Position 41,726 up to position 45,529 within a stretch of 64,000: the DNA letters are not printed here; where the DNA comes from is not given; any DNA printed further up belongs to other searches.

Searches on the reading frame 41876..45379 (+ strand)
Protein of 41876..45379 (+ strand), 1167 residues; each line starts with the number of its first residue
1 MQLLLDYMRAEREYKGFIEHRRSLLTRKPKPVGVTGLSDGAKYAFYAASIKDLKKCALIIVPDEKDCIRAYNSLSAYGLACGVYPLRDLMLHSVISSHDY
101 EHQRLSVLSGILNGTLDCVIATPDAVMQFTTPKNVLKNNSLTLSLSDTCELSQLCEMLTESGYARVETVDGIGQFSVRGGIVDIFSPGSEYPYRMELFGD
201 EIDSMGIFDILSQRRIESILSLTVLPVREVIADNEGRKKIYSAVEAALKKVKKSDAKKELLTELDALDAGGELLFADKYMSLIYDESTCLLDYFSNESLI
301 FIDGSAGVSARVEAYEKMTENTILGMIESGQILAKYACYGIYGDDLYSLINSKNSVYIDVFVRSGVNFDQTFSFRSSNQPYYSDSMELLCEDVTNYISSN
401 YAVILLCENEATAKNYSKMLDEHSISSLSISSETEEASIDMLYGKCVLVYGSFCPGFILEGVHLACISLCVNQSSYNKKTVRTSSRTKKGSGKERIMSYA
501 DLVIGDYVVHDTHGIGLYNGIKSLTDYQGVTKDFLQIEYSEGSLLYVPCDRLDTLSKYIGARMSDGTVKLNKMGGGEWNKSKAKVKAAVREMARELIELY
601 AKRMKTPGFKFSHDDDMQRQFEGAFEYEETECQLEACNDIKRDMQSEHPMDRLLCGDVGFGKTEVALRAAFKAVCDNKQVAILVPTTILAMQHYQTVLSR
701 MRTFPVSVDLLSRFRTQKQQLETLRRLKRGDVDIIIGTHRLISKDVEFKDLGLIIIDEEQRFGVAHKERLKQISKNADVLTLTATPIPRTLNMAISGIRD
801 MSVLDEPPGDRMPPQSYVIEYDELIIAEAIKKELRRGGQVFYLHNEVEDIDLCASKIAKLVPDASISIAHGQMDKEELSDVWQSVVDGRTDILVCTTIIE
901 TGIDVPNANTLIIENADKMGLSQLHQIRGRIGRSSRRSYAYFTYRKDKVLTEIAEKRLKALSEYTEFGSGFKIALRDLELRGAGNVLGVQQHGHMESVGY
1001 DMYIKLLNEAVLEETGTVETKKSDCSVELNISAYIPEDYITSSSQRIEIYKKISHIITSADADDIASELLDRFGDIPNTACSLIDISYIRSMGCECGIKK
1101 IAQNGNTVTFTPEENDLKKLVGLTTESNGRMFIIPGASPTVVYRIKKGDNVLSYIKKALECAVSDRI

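Call 20: search_protein_families(library=pfam, proteins=[window:41876-45379:+], max_evalue=1)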
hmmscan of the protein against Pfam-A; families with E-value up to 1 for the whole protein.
window:41876-45379:+ (1167 aa): 10 families
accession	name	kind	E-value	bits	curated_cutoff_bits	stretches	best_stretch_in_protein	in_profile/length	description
PF00270.35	DEAD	-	7.9e-27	94.5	26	1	630-792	1-165/167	DEAD/DEAH box helicase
PF03461.20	TRCF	-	2.7e-25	89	25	1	1029-1116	1-88/95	TRCF domain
PF00271.37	Helicase_C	-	9.3e-22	77.8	23.5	1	828-934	4-109/110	Helicase conserved C-terminal domain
PF17757.6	UvrB_inter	-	2.6e-21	75.9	22.9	1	141-228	1-89/91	UvrB interaction domain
PF02559.22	CarD_TRCF_RID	-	5.5e-17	62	23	1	503-559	2-57/57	CarD-like/TRCF RID domain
PF04851.21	ResIII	-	1.3e-09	38.6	22.5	1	628-786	3-162/164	Type III restriction enzyme, res subunit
PF22590.2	Cas3-like_C_2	-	0.00035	21.3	27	1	837-935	2-105/106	CRISPR-associated nuclease/helicase Cas3, C-terminal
PF19833.4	RecG_dom3_C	-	0.0055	17.2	26.8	1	969-993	3-27/87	ATP-dependent DNA helicase RecG, domain 3, C-terminal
PF14814.11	UB2H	-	0.061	13.8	27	1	150-189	8-47/85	Bifunctional transglycosylase second domain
PF13401.12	AAA_22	-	0.24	12.1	27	0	653-775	9-109/130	AAA domain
